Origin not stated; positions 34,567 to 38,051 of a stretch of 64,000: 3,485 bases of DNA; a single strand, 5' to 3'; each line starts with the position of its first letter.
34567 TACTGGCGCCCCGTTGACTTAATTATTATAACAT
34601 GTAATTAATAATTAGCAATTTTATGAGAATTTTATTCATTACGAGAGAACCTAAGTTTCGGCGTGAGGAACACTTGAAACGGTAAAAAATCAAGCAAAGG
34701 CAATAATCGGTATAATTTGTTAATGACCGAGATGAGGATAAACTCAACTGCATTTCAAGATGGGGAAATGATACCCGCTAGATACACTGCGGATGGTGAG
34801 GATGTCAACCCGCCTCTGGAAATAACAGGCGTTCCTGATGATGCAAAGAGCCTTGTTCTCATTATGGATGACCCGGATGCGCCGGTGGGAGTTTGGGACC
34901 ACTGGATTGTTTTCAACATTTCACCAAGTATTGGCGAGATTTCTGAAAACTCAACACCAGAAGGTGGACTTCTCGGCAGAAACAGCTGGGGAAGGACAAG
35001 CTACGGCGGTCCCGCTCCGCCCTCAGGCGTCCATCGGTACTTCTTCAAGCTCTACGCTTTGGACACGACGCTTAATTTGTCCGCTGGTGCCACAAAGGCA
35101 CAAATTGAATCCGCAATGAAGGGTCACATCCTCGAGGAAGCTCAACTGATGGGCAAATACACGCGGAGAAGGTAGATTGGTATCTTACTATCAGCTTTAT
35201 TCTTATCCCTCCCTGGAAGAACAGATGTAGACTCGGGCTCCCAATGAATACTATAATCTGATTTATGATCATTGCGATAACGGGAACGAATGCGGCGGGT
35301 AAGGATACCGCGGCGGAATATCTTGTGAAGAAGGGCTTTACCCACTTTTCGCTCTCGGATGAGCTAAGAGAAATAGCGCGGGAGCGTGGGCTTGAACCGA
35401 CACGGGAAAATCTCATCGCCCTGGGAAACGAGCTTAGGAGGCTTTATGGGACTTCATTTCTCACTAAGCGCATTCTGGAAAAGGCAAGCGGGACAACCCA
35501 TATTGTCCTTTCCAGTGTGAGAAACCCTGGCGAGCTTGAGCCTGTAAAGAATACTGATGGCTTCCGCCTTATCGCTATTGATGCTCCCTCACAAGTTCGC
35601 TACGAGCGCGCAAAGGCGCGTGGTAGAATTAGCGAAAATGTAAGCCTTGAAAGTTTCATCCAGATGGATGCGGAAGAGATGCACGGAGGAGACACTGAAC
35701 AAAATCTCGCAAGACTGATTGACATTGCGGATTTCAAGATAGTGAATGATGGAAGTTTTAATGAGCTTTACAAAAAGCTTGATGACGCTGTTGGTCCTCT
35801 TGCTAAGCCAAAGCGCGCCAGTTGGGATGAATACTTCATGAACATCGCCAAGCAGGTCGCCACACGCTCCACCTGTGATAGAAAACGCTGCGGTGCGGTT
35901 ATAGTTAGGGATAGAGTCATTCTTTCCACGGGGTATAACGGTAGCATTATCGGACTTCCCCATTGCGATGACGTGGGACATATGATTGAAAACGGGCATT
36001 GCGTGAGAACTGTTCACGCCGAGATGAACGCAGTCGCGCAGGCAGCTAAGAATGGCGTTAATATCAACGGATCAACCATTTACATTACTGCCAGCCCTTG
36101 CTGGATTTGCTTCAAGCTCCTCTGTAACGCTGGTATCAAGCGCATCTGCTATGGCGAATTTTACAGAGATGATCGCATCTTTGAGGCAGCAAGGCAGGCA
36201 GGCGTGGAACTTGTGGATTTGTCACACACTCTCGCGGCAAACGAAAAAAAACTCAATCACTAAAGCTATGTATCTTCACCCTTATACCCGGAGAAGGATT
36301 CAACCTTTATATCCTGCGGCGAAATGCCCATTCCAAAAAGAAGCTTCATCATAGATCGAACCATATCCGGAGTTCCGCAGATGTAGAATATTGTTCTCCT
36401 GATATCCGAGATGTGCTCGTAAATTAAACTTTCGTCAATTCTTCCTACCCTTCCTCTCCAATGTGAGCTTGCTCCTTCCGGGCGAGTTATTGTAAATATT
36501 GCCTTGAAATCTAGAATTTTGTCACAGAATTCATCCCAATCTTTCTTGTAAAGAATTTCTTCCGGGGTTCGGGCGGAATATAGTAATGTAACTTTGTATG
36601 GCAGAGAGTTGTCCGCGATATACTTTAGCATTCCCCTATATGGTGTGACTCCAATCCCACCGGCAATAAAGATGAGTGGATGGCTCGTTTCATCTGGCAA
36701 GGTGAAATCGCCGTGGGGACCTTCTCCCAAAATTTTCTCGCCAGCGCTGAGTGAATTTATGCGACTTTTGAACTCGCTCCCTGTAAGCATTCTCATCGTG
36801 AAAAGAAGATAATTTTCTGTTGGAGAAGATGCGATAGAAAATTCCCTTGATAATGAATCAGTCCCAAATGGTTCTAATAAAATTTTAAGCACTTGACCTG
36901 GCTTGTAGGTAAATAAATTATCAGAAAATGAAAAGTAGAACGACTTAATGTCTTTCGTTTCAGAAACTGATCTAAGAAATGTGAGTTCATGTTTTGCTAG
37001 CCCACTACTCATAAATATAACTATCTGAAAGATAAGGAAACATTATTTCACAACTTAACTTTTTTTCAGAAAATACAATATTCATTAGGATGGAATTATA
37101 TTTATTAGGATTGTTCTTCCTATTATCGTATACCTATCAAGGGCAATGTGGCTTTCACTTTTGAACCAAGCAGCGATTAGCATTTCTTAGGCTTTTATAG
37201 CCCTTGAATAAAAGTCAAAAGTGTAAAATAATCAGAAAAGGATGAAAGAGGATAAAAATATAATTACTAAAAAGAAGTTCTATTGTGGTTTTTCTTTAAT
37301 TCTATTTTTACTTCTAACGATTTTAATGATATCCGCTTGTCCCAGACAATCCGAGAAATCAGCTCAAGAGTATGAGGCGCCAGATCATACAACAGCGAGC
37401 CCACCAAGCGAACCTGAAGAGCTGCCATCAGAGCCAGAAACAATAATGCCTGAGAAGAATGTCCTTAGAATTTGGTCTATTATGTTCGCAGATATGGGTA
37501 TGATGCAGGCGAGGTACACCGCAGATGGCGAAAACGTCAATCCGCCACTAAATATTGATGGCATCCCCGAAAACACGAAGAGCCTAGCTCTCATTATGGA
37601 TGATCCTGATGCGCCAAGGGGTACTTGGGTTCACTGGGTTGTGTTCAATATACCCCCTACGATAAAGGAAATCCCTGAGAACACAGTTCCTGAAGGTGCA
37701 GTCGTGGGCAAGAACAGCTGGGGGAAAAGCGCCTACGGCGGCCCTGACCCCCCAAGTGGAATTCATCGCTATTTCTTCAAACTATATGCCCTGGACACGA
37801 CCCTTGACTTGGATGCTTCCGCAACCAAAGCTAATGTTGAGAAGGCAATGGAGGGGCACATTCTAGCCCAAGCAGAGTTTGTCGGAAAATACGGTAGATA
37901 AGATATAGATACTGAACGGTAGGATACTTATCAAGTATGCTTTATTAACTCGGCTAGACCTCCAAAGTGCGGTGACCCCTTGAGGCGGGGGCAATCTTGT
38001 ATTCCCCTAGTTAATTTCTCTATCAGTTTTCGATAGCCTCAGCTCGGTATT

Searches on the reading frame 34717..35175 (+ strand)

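Call 63: search_protein_families(library=pfam, proteins=[window:34717-35175:+], max_evalue=0.1)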
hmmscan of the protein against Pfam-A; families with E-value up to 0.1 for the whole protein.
window:34717-35175:+ (152 aa): 1 family
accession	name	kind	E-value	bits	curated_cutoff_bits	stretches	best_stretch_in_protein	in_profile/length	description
PF01161.25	PBP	-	7.9e-43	146.5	24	1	19-148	2-135/135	Phosphatidylethanolamine-binding protein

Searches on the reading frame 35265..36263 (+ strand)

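Call 13: search_protein_families(library=pfam, proteins=[window:35265-36263:+], max_evalue=0.001)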
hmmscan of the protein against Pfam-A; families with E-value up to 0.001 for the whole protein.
window:35265-36263:+ (332 aa): 5 families
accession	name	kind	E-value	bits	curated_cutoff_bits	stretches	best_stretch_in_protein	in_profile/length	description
PF00383.29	dCMP_cyt_deam_1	-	1.3e-24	86.5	25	1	186-297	2-101/102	Cytidine and deoxycytidylate deaminase zinc-binding region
PF14437.12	MafB19-deam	-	2.4e-19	70.1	27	1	186-300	2-103/142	MafB19-like deaminase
PF13238.12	AAA_18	-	7.3e-11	43.1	29.4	1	3-129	1-125/128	AAA domain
PF13207.12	AAA_17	-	3e-10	40.9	27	1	6-129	1-133/136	AAA domain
PF21448.3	DNMK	-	0.00028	21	27.1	0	2-37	2-38/232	Deoxynucleotide monophosphate kinase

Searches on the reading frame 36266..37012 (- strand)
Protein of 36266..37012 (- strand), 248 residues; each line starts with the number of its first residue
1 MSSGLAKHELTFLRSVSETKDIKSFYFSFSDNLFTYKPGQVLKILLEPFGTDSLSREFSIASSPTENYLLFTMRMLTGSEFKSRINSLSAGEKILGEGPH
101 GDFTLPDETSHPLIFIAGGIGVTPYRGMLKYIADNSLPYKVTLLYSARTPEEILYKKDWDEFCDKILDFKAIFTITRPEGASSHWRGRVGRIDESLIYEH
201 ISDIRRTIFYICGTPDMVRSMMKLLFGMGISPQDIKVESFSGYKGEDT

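Call 21: search_protein_families(library=pfam, proteins=[window:36266-37012:-], max_evalue=0.001)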
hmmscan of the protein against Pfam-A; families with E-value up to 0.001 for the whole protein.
window:36266-37012:- (248 aa): 2 families
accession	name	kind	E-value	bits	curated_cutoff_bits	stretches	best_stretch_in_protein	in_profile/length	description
PF00175.26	NAD_binding_1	-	7.5e-20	72.1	22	1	115-221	1-107/109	Oxidoreductase NAD-binding domain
PF00970.30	FAD_binding_6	-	0.00011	22.9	21.1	1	11-103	5-97/99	Oxidoreductase FAD-binding domain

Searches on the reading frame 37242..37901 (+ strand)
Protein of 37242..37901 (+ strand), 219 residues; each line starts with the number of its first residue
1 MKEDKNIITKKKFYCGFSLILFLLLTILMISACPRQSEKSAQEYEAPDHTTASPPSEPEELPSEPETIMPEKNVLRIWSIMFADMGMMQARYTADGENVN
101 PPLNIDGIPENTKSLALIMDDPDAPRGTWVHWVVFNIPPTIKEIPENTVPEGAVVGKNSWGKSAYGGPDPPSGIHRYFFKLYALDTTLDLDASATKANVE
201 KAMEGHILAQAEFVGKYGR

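Call 21: search_protein_families(library=pfam, proteins=[window:37242-37901:+], max_evalue=0.001)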
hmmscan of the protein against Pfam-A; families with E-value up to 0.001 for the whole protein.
window:37242-37901:+ (219 aa): 1 family
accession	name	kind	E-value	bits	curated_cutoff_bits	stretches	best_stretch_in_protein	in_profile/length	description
PF01161.25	PBP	-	2.4e-44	151.4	24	1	88-217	2-135/135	Phosphatidylethanolamine-binding protein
